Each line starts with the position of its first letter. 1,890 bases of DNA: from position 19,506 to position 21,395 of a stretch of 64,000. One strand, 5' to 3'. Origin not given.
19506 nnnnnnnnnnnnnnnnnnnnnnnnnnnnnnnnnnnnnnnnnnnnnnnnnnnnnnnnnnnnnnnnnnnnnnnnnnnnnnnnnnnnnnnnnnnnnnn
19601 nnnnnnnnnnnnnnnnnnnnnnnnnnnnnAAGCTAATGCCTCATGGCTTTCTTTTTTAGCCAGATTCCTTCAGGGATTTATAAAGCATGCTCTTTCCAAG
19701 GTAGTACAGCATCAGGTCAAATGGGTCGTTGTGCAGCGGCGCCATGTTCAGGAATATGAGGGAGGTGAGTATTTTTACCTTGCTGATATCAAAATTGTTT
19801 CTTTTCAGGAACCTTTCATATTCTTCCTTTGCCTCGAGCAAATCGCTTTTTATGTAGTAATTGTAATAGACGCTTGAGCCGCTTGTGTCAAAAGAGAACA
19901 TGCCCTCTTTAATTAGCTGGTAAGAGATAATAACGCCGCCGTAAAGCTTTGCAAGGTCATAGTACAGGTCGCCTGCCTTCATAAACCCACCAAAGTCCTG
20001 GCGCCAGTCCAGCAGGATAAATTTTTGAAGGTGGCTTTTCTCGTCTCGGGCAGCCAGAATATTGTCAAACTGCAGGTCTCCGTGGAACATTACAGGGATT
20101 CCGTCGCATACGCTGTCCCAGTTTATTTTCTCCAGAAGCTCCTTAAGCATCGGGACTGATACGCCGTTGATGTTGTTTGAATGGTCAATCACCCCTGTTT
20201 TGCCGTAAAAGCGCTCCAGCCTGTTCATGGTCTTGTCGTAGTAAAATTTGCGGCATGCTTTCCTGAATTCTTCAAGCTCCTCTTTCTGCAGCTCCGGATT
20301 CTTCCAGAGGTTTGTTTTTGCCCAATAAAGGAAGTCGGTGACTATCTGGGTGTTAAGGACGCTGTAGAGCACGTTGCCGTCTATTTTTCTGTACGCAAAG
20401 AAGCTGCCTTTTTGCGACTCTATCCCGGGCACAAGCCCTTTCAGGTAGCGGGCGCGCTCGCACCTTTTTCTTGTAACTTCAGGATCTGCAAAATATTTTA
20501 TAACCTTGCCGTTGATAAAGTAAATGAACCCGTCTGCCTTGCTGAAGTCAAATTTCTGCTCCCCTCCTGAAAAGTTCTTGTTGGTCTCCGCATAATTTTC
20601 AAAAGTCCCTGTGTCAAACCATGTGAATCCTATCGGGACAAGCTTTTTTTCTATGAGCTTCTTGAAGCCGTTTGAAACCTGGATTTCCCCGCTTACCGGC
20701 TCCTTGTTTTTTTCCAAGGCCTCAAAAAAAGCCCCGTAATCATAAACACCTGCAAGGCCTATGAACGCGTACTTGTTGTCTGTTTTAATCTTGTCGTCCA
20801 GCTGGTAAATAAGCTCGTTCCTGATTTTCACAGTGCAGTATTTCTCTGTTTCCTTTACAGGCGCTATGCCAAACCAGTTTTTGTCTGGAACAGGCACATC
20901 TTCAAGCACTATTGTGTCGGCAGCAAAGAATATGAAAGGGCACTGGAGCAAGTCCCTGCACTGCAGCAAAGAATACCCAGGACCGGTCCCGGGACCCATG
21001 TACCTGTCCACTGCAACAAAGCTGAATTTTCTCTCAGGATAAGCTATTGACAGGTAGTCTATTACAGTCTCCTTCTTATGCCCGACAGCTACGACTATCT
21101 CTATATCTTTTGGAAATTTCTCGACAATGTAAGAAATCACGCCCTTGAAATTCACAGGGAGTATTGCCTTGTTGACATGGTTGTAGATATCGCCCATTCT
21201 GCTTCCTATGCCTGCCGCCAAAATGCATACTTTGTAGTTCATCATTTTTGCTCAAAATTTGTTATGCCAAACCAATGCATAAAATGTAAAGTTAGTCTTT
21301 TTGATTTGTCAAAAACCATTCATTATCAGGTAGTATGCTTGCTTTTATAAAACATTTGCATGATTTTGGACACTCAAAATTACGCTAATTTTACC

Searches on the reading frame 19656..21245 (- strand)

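Call 14: search_protein_families(library=pfam, proteins=[window:19656-21245:-], max_evalue=0.0001)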
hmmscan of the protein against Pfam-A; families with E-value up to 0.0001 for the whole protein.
window:19656-21245:- (529 aa): 2 families
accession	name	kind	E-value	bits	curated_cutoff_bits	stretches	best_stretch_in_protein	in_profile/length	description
PF12804.13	NTP_transf_3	-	3.4e-06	27.8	27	1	7-112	2-97/160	MobA-like NTP transferase domain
PF00483.29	NTP_transferase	-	2.1e-05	24.7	21.2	0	7-224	3-241/245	Nucleotidyl transferase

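Call 89: search_protein_families(library=ncbifam, proteins=[window:19656-21245:-], max_evalue=0.00001)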
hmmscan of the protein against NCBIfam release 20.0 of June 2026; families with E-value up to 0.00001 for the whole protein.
window:19656-21245:- (529 aa): 5 families
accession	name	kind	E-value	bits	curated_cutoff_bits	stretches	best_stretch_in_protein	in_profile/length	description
TIGR03992.1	Arch_glmU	subfamily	5.8e-14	51.8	292.1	1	5-214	2-216/393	bifunctional sugar-1-phosphate nucleotidylyltransferase/acetyltransferase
TIGR01099.1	galU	equivalog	5e-09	36.1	326.8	0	5-68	3-68/261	UTP--glucose-1-phosphate uridylyltransferase GalU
NF041173.1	Sug_nt_acttase_Thmprot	equivalog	3.6e-06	26.2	600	1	5-230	2-232/405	bifunctional sugar-1-phosphate nucleotidylyltransferase/acetyltransferase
NF041313.1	UDPGP_AglF_Halo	equivalog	5.2e-06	26.1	400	0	6-113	3-108/234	UTP--glucose-1-phosphate uridylyltransferase AglF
TIGR01208.1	rmlA_long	equivalog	8.7e-06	24.8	320.25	0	5-223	1-232/353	glucose-1-phosphate thymidylyltransferase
